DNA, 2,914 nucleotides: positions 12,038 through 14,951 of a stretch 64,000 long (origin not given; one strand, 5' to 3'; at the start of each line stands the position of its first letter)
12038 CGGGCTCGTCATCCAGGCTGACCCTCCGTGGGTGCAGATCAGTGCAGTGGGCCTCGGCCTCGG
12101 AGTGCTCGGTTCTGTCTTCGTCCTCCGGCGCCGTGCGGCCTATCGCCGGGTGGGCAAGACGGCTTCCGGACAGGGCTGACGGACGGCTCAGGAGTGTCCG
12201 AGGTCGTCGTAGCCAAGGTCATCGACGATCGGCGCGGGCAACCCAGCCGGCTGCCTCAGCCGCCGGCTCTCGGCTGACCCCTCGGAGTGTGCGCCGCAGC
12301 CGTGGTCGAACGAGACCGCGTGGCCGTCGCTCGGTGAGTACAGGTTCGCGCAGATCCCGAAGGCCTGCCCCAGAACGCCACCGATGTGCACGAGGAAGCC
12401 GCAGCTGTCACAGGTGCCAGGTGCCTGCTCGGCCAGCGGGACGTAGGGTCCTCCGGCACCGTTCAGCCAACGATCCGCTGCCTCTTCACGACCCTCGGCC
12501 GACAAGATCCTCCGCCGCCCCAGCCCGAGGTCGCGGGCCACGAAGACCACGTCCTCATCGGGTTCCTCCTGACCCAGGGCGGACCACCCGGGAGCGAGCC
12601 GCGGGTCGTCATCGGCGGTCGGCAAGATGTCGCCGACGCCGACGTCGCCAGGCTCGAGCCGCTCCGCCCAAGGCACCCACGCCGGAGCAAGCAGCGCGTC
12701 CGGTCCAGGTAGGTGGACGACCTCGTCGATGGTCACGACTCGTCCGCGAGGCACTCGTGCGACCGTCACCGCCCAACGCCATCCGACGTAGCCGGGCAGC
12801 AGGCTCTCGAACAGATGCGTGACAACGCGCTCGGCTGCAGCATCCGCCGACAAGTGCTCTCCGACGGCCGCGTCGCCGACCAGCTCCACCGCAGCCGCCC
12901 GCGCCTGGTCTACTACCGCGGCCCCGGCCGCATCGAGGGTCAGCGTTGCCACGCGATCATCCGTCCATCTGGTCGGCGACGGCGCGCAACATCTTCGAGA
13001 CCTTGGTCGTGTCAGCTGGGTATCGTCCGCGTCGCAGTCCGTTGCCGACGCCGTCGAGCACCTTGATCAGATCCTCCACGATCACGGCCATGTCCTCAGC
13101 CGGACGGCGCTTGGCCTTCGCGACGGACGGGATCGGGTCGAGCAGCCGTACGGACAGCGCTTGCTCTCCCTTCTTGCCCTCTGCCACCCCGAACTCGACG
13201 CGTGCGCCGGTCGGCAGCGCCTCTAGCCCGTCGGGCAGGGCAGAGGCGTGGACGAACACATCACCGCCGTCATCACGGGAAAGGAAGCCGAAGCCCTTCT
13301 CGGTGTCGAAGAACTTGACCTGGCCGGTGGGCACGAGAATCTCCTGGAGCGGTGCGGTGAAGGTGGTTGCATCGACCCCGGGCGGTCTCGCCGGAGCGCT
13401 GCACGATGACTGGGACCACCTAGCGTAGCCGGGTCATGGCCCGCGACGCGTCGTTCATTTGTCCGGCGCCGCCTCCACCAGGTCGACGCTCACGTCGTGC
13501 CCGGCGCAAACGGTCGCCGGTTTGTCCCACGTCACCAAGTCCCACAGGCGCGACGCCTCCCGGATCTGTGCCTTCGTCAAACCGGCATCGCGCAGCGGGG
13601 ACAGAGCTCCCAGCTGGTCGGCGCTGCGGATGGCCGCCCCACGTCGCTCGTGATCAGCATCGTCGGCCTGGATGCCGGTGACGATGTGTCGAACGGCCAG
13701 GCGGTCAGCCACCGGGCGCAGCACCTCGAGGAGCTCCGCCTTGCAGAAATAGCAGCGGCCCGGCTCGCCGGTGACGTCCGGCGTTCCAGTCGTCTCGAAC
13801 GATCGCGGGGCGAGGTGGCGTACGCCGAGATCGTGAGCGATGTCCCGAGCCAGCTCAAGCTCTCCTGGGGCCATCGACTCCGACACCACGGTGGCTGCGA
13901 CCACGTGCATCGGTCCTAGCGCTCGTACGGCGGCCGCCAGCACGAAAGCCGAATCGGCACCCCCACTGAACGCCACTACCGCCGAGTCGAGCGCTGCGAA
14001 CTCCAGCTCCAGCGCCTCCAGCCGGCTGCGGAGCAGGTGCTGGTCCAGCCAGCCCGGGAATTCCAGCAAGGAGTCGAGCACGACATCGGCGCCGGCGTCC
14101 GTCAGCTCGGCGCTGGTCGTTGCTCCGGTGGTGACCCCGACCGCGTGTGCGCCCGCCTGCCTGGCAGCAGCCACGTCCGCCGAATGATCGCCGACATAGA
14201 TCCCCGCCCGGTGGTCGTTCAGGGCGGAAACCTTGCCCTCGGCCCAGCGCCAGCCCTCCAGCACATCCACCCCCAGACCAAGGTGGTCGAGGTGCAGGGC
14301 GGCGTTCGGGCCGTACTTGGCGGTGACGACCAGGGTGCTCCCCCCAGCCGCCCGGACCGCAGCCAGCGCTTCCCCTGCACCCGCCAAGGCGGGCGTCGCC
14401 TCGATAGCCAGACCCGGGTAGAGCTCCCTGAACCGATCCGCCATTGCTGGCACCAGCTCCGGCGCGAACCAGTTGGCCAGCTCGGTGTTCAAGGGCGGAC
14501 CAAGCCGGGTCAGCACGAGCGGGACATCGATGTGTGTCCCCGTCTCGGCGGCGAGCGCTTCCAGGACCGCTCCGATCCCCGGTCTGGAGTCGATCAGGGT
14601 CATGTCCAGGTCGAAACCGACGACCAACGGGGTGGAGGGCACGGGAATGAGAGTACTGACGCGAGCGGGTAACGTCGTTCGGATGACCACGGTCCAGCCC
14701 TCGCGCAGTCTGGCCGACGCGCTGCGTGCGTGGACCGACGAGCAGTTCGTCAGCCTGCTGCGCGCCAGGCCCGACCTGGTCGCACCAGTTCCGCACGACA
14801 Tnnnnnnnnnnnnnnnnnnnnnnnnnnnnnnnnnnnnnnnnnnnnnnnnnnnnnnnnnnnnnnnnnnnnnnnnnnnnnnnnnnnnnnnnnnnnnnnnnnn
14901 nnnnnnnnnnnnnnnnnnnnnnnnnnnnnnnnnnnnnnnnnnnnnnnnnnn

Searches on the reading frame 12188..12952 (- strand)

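Call 36: search_protein_families(library=pfam, proteins=[window:12188-12952:-], max_evalue=0.0001)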
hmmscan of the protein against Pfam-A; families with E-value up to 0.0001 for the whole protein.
window:12188-12952:- (254 aa): 1 family
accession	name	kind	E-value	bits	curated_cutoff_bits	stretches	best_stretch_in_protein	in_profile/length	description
PF11228.13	DUF3027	-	5.3e-78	261.9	25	1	31-224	1-191/193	Protein of unknown function (DUF3027)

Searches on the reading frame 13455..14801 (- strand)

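Call 36: search_protein_families(library=pfam, proteins=[window:13455-14801:-], max_evalue=0.0001)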
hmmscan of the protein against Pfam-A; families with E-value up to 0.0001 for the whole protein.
window:13455-14801:- (448 aa): 4 families
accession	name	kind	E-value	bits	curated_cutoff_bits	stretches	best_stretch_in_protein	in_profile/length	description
PF13419.12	HAD_2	-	6.3e-11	43.2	23.8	1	63-176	3-118/178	Haloacid dehalogenase-like hydrolase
PF12710.13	HAD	-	1.8e-10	42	27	1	61-214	1-189/189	haloacid dehalogenase-like hydrolase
PF13242.12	Hydrolase_like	-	3.2e-08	33.8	22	1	201-247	25-74/75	HAD-hyrolase-like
PF00702.32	Hydrolase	-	9e-05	23.4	26.4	0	61-217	4-191/191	haloacid dehalogenase-like hydrolase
